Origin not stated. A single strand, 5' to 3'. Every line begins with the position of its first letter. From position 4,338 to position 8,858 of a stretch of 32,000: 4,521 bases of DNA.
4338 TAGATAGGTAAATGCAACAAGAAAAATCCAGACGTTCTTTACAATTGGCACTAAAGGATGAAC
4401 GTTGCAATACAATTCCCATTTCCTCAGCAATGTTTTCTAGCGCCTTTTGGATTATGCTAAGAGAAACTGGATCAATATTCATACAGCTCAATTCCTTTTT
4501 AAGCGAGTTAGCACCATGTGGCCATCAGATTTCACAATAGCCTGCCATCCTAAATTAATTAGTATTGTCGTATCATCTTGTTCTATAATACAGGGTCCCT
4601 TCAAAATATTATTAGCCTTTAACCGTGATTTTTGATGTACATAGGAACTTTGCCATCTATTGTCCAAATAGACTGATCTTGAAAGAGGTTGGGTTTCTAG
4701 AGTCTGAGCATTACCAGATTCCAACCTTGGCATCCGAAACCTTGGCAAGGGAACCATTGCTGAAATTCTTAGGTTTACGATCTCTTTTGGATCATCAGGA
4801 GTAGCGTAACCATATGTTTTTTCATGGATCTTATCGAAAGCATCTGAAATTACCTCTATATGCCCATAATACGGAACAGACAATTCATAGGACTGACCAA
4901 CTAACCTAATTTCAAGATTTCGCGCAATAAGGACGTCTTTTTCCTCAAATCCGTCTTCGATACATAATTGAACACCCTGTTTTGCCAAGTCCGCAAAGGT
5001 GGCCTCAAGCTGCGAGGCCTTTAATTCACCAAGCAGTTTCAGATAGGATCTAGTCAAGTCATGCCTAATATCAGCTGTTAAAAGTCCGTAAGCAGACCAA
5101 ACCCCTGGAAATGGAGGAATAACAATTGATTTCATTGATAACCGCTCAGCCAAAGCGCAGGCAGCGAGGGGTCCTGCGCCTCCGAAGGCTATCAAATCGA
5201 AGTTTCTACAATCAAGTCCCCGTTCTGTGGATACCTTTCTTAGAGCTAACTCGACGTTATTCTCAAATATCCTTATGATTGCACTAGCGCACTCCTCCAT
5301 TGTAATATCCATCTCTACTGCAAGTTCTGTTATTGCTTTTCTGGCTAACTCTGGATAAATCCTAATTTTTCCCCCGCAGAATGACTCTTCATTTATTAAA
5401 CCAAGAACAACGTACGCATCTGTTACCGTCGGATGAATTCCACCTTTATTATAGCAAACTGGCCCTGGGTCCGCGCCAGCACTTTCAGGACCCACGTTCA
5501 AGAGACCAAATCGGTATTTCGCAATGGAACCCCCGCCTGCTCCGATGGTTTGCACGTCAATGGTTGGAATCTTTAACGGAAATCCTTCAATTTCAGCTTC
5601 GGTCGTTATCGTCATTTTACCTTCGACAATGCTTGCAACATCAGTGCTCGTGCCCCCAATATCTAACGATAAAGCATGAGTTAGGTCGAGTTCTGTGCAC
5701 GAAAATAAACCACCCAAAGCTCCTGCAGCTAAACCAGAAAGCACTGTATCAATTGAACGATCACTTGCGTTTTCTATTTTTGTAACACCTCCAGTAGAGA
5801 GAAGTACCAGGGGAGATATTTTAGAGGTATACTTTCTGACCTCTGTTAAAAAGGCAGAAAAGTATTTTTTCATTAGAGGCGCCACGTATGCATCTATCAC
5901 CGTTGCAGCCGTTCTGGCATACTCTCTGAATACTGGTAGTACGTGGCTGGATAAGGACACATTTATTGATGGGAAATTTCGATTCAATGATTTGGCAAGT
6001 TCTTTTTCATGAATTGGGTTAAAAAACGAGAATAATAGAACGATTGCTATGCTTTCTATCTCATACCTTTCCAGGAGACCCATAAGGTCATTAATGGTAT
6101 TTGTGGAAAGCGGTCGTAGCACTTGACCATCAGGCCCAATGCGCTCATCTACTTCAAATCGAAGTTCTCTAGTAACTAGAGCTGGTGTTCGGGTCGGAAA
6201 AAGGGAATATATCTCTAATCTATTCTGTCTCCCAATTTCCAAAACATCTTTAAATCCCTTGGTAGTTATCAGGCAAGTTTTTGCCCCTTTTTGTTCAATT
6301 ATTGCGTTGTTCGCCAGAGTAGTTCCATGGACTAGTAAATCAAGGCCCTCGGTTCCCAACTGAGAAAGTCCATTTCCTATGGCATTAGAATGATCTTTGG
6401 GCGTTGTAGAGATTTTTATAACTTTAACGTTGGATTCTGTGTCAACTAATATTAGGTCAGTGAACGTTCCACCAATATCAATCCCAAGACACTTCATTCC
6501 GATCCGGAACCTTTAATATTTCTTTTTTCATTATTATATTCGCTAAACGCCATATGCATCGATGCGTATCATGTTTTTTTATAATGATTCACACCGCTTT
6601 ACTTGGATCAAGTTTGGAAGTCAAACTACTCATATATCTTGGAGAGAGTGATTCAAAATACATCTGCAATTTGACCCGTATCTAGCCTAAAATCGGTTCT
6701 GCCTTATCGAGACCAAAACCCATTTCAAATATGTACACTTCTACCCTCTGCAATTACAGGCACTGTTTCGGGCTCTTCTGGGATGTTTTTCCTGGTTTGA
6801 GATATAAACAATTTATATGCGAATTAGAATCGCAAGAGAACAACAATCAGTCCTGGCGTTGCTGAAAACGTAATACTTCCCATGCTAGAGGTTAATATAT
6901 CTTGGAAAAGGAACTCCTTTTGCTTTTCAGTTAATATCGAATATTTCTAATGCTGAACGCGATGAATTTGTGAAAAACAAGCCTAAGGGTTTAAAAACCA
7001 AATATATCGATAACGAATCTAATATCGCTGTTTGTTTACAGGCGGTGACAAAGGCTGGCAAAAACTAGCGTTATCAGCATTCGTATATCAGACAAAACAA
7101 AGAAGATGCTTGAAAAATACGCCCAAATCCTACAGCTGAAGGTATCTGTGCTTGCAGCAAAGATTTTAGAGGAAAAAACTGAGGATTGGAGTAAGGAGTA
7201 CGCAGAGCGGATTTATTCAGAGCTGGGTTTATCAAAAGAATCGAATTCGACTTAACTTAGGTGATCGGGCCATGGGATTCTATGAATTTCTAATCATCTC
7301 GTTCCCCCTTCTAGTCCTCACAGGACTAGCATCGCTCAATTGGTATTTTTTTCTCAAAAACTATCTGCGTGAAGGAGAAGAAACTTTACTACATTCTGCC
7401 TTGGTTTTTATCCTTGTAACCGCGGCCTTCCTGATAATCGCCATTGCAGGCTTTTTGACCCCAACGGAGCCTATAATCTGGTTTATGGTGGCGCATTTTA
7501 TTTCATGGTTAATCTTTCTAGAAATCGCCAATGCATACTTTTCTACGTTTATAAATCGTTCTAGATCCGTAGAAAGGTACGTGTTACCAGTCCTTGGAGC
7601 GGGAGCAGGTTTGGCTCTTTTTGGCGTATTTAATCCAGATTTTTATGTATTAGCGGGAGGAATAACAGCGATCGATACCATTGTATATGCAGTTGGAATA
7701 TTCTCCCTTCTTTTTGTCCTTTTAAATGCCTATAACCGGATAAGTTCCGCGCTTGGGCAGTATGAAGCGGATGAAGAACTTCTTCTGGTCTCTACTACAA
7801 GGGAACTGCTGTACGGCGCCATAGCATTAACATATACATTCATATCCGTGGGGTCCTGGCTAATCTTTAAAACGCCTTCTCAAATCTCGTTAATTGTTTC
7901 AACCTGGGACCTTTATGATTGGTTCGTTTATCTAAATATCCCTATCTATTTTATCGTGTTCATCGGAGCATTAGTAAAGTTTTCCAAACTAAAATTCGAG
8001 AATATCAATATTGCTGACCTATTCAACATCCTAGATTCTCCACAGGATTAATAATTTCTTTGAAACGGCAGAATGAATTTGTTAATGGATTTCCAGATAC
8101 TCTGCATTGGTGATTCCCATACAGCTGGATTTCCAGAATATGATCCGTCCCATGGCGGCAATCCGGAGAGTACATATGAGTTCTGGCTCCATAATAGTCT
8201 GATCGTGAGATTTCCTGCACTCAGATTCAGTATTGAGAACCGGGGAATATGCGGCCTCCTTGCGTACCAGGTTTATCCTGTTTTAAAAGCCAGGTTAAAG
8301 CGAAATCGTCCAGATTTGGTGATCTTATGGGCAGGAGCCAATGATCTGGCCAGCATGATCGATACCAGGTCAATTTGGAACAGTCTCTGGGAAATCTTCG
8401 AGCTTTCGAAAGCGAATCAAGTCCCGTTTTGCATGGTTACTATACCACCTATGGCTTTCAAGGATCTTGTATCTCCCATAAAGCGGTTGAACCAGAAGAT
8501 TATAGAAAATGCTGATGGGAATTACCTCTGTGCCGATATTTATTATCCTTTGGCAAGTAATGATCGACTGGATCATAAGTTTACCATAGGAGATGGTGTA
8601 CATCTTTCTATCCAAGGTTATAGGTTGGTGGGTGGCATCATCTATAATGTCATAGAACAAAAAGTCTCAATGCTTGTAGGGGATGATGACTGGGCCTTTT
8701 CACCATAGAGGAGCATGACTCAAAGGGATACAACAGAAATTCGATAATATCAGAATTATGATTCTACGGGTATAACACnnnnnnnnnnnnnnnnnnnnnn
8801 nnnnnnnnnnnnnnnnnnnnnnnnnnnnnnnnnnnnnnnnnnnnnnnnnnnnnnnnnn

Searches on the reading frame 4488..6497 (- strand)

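Call 13: search_protein_families(library=pfam, proteins=[window:4488-6497:-], max_evalue=0.01)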
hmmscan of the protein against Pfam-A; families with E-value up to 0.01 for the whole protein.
window:4488-6497:- (669 aa): 4 families
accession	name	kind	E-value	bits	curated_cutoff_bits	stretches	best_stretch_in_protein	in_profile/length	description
PF01968.24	Hydantoinase_A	-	3.1e-91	306.1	22.9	1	195-480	1-290/291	Hydantoinase/oxoprolinase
PF05378.19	Hydant_A_N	-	3.9e-49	167.2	25.2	1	4-173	2-174/176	Hydantoinase/oxoprolinase N-terminal region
PF19278.4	Hydant_A_C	-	4.2e-15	56.1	21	1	494-655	11-182/193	Hydantoinase/oxoprolinase C-terminal domain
PF13941.12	MutL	-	0.0044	16.3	27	0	272-298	243-269/450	MutL protein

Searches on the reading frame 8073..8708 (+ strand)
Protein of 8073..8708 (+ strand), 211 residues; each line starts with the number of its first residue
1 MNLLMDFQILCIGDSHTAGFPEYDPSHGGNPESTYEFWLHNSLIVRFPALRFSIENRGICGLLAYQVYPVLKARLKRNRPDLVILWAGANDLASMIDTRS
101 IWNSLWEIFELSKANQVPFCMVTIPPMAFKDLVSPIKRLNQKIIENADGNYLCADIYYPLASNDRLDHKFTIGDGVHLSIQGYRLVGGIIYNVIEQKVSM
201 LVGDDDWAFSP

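Call 13: search_protein_families(library=pfam, proteins=[window:8073-8708:+], max_evalue=0.01)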
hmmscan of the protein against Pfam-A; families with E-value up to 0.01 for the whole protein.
window:8073-8708:+ (211 aa): 4 families
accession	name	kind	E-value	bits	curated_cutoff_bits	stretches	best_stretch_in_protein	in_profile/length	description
PF13472.12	Lipase_GDSL_2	-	8.8e-15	56.1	32.9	1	11-185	1-178/178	GDSL-like Lipase/Acylhydrolase family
PF00657.28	Lipase_GDSL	-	3.3e-08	34.4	23.6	1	9-187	1-205/208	GDSL-like Lipase/Acylhydrolase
PF25182.1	NonGDSL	-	7.8e-07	29.1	80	1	8-111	29-126/220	Non-GDSL lipase-like family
PF04311.20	DUF459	-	6.2e-05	22.9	27.2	0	70-185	50-189/197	Protein of unknown function (DUF459)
